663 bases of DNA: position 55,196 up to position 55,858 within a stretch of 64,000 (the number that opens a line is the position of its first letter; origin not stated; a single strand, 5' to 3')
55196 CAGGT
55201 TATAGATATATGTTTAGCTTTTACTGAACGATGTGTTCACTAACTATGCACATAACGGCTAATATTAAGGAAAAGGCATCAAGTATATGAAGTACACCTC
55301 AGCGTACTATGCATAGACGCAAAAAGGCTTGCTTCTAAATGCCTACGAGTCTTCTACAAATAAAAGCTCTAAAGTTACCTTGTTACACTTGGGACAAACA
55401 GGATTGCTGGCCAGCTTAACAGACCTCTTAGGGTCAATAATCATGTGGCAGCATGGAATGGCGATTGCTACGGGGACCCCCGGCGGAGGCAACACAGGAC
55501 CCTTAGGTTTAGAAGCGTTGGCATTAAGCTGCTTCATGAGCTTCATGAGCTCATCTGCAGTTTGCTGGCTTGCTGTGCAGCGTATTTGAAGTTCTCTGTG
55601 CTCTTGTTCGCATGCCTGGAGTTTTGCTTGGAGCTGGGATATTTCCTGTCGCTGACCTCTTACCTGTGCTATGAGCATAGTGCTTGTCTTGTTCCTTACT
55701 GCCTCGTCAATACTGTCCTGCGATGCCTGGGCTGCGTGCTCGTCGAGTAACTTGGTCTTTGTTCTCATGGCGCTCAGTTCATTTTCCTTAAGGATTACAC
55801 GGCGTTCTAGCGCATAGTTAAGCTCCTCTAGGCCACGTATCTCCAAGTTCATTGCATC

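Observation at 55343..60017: Paralogous C-x-H...C-P-K-C zinc-knuckle tails in adjacent coiled-coil genes, with ANK + CC-Zn architecture fused in one gene and split in its neighbours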

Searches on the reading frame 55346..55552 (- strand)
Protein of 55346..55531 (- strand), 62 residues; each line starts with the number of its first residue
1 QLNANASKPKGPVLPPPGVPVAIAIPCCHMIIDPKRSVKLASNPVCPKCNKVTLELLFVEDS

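Call 12: search_protein_families(library=pfam, proteins=[window:55346-55531:-], max_evalue=10)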
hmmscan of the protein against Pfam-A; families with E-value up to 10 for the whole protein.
seq(62 aa): 1 family
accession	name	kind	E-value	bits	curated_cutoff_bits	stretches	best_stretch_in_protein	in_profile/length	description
PF11238.13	DUF3039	-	0.096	12.9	22.7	1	28-52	30-52/56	Protein of unknown function (DUF3039)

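Call 19: search_solved_structures(query=A1, max_evalue=10, show_alignments=4)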
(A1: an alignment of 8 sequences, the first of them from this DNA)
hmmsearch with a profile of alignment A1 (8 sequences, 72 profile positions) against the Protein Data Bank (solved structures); distinct sequences matched with E-value up to 10: 12.
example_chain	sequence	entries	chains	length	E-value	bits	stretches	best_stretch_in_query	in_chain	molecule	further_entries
3lqm_A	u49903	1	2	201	0.3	14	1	18-37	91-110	Interleukin-10 receptor subunit beta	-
7z05_A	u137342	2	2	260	0.44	13.5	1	14-57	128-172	Non-structural protein 1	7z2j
2ect_A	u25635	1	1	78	0.57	13.1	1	32-60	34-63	RING finger protein 126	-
4xlg_A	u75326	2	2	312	1.2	12.1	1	43-57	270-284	Structure-specific endonuclease subunit SLX1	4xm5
9i5t_2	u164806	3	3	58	1.3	11.9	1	41-66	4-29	Large ribosomal subunit protein uL30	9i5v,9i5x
2jrj_A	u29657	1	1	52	4.1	10.4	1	28-56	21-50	Ring finger and CHY zinc finger domain containing protein 1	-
8w5a_A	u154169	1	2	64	5.9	9.9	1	28-60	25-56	E3 ubiquitin-protein ligase XIAP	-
2ecg_A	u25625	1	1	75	6.3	9.8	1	28-60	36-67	Baculoviral IAP repeat-containing protein 4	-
8w59_A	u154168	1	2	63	6.6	9.7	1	28-60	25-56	E3 ubiquitin-protein ligase XIAP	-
4ic3_A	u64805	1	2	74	6.8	9.6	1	28-60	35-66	E3 ubiquitin-protein ligase XIAP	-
5o6t_A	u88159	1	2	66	7.1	9.6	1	28-60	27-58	E3 ubiquitin-protein ligase XIAP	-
4ic2_A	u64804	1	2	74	8.2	9.4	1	28-60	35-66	E3 ubiquitin-protein ligase XIAP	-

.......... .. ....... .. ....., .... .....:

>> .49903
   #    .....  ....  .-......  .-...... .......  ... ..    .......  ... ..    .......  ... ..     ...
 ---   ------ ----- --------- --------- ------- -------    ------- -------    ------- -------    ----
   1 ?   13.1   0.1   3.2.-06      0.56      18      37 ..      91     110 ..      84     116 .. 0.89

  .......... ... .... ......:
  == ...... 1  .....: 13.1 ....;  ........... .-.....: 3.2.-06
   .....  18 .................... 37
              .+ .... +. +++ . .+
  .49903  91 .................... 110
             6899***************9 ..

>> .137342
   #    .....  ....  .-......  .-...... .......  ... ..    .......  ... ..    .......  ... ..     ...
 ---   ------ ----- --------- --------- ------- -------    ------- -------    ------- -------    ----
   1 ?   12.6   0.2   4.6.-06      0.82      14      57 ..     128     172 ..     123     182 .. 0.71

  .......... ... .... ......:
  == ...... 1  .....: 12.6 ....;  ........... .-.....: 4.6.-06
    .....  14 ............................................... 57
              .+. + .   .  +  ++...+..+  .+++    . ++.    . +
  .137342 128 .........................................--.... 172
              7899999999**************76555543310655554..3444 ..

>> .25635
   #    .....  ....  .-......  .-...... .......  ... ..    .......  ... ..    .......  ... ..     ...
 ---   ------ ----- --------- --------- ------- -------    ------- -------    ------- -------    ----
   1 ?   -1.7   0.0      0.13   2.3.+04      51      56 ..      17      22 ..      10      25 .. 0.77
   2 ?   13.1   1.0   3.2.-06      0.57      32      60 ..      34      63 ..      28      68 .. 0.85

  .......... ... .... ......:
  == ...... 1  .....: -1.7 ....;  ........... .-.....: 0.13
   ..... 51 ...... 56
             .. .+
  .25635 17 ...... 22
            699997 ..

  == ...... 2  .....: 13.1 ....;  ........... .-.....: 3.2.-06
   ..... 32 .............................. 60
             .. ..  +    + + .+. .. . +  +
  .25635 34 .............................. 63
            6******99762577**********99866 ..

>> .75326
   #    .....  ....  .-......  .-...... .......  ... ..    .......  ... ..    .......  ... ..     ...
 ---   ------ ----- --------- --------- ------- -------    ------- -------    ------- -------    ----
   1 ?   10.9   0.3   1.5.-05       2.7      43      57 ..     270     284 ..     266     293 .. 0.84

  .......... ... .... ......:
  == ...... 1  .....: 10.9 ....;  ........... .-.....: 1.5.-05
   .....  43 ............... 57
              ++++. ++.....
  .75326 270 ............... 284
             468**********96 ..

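Call 22: find_homologous_proteins(query=A1, max_evalue=10)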
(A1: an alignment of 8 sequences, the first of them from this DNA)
Query A1 (8 sequences): 5 candidates shared short words with the query, none scored E <= 10.

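Call 33: predict_structure(alignment_id=A3)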
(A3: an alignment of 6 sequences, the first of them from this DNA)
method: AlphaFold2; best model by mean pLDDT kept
length: 69 residues; sequences in the alignment: 6
mean_pLDDT: 61.3   pTM: 0.34
mean pLDDT of the five models: 61.3, 58.5, 52.3, 50.1, 49.6
residues with pLDDT >= 90: 0; 70-90: 17; 50-70: 40; < 50: 12
segments of 3 or more residues with pLDDT < 50: 43-48
pLDDT, mean of each block of 10 residues (from residue 1): 59 49 64 68 51 78 59
secondary structure, 60 per line:
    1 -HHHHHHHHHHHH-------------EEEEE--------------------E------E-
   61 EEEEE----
elements in order: H2-13 E27-31 E61-65

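Call 38: fold_search(model_id=the predicted structure, library=pdb)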
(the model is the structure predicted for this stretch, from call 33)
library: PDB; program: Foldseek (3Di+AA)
matches with E <= 10: 6; with E <= 0.001: 0
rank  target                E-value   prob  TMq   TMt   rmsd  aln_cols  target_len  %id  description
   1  6hpr_A                2.9e+00  0.08  0.27  0.29   9.2        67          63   19  Crystal structure of cIAP1 RING domain bound to UbcH5B-Ub and a non-covalent Ub (released 2018-12-12)
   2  3eb5                  3.3e+00  0.07  0.27  0.29   9.4        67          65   18  Structure of the cIAP2 RING domain (released 2008-09-09)
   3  5o6t_B                4.3e+00  0.06  0.27  0.29   8.8        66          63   15  BIRC4 RING in complex with dimeric ubiquitin variant (released 2017-11-01)
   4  8q67_B                9.1e+00  0.04  0.14  0.02   3.3        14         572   50  Crystal structure of a homohexameric MCM from M. acidophilum (released 2025-03-12)
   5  2yhn_A                9.1e+00  0.03  0.28  0.29   9.0        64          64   17  The IDOL-UBE2D complex mediates sterol-dependent degradation of the LDL receptor (released 2011-06-29)
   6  9sa2_C                9.8e+00  0.03  0.26  0.25   9.3        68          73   15  The RING domain of IDOL (released 2025-09-10)

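Call 42: search_solved_structures(query=A4, max_evalue=10, show_alignments=3)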
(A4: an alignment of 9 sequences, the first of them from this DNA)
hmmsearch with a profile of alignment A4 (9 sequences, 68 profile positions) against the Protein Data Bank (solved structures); distinct sequences matched with E-value up to 10: 26.
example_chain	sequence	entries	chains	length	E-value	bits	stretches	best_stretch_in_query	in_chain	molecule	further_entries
6raw_L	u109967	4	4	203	0.046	16.6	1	26-57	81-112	Probable DNA replication complex GINS protein PSF2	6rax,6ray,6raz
6hpr_A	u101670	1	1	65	0.1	15.5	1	23-59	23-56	Baculoviral IAP repeat-containing protein 2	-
3eb5_A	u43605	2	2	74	0.15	15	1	27-60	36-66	Baculoviral IAP repeat-containing protein 3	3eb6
4ic3_A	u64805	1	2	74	0.17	14.8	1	27-60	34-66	E3 ubiquitin-protein ligase XIAP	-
7p2k_A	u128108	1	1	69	0.17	14.8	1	32-60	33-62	E3 ubiquitin-protein ligase Arkadia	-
8w59_A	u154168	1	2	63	0.21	14.5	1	27-60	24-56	E3 ubiquitin-protein ligase XIAP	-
8w5a_A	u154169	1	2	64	0.21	14.5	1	27-60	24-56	E3 ubiquitin-protein ligase XIAP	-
4ic2_A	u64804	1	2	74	0.21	14.5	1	27-60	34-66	E3 ubiquitin-protein ligase XIAP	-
2kiz_A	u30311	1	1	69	0.22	14.5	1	32-60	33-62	E3 ubiquitin-protein ligase Arkadia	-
5o6t_A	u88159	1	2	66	0.23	14.4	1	27-60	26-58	E3 ubiquitin-protein ligase XIAP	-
9fhl_Y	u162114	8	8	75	0.26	14.2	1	38-61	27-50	Small ribosomal subunit protein eS31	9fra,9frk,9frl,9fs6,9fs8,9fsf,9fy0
5lg0_A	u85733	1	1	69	0.26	14.2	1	32-60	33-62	E3 ubiquitin-protein ligase Arkadia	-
2ecg_A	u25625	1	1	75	0.31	14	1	27-60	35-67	Baculoviral IAP repeat-containing protein 4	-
5lg7_A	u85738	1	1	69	0.39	13.7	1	32-60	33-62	E3 ubiquitin-protein ligase Arkadia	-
2ea5_A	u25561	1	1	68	0.47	13.4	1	24-63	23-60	Cell growth regulator with RING finger domain protein 1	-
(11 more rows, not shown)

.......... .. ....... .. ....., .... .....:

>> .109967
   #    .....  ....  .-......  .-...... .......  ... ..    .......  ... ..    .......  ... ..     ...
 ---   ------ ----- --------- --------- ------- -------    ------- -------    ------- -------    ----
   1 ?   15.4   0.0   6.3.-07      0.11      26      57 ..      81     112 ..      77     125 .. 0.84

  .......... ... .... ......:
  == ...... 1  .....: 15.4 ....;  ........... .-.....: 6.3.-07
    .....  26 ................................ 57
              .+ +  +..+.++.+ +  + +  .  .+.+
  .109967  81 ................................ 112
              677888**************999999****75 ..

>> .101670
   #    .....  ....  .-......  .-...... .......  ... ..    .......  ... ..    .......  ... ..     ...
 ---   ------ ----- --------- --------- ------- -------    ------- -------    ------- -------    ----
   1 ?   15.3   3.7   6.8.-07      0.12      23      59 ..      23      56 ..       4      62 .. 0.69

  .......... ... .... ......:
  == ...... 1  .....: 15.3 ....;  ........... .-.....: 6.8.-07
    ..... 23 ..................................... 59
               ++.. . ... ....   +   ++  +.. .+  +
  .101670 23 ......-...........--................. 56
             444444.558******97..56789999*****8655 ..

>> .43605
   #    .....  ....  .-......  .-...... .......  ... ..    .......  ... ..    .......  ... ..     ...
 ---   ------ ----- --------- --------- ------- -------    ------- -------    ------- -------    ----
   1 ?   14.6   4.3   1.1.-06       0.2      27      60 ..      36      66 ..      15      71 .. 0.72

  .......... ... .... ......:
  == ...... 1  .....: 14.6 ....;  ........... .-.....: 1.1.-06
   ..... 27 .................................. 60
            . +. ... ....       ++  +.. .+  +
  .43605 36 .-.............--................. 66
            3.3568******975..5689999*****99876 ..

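Call 43: search_protein_families(library=pfam, alignment_id=A4, max_evalue=10)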
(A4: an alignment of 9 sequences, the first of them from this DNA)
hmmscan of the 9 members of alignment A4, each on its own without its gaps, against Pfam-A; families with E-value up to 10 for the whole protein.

A. member 1, seq(69 aa): 1 family
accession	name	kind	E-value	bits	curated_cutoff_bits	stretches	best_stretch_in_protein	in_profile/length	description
PF11238.13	DUF3039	-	0.12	12.6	22.7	1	35-59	30-52/56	Protein of unknown function (DUF3039)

B. families by the number of members that match (of 9 scanned): 9 families
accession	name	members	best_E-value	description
PF13920.12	zf-C3HC4_3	2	0.0092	Zinc finger, C3HC4 type (RING finger)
PF14447.12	Prok-RING_4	1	0.0041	Prokaryotic RING finger family 4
PF22372.1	BA_2335-like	1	0.024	BA_2335-like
PF22963.3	Ig_NUP210_3rd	1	0.085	NUP210 Ig-like domain 3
PF23783.1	Zn_ribbon_TiaS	1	0.1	TiaS C-terminal zinc ribbon domain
PF11238.13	DUF3039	1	0.12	Protein of unknown function (DUF3039)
PF20173.3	ZnF_RZ-type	1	0.12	RZ type zinc finger domain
PF12760.12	Zn_ribbon_IS1595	1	0.17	Transposase zinc-ribbon domain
PF13639.12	zf-RING_2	1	0.17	Ring finger domain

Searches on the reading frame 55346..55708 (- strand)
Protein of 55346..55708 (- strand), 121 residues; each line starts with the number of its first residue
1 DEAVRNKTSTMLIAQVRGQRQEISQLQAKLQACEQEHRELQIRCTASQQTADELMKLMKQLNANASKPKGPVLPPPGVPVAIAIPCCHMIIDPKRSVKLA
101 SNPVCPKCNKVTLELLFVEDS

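Call 34: search_protein_representatives(alignment_id=A2)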
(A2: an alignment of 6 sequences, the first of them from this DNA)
Query: 6 sequences, 116 profile positions. Proteins with E-value up to 0.001 (for the whole library): 8; up to 1e-10: 4; up to 1e-30: 2. The best 8 are listed.
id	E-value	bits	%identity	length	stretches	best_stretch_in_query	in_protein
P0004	1.2e-57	209.1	-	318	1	1-116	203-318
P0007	8.0e-42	158.0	-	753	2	1-112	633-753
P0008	1.2e-23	99.4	-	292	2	18-110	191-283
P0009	2.5e-14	69.4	-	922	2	11-111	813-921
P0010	3.2e-08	49.7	-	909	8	7-51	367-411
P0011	2.4e-06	43.6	-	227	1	17-109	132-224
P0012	5.3e-04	36.1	-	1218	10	51-72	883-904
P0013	5.4e-04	36.1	-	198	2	3-66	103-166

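Call 39: find_encoding_contigs(protein=P0008, flank=10000, max_places=3)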
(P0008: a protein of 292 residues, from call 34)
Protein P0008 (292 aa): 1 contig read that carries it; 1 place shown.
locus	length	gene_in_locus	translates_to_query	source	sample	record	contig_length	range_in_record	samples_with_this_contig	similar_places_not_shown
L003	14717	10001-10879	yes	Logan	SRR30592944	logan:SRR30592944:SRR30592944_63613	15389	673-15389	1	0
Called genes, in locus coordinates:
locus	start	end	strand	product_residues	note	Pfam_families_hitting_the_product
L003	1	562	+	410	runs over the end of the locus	?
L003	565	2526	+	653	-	PF00995:Sec1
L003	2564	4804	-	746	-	PF00023:Ank (faint), PF12796:Ank_2, PF13606:Ank_3 (faint), PF13637:Ank_4 (faint), PF13857:Ank_5 (faint), PF12796:Ank_2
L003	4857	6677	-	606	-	PF04851:ResIII (weak), PF00270:DEAD, PF00271:Helicase_C, PF13959:CTE_SPB4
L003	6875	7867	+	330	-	PF01171:ATP_bind_3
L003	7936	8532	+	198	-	PF01106:NifU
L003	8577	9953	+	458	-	-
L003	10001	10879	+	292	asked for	PF08614:ATG16 (faint)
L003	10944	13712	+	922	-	PF00023:Ank (weak), PF12796:Ank_2, PF13606:Ank_3 (faint), PF13857:Ank_5 (faint), PF12796:Ank_2, PF13637:Ank_4 (weak), PF12796:Ank_2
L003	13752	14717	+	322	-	?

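Call 40: find_encoding_contigs(protein=P0011, flank=5000, max_places=3)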
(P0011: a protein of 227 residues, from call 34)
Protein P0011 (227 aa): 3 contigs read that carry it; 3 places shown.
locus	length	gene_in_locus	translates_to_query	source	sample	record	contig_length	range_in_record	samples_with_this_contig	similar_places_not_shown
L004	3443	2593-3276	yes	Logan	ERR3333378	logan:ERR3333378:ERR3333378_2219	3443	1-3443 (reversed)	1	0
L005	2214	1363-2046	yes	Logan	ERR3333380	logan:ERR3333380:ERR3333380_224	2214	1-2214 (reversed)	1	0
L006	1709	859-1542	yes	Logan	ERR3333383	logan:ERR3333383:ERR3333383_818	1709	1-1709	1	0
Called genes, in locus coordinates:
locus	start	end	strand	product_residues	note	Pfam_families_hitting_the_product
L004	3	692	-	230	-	?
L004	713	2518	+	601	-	PF03302:VSP (faint)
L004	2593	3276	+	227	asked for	-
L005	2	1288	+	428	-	?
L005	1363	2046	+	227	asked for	-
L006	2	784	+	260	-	?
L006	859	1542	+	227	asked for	-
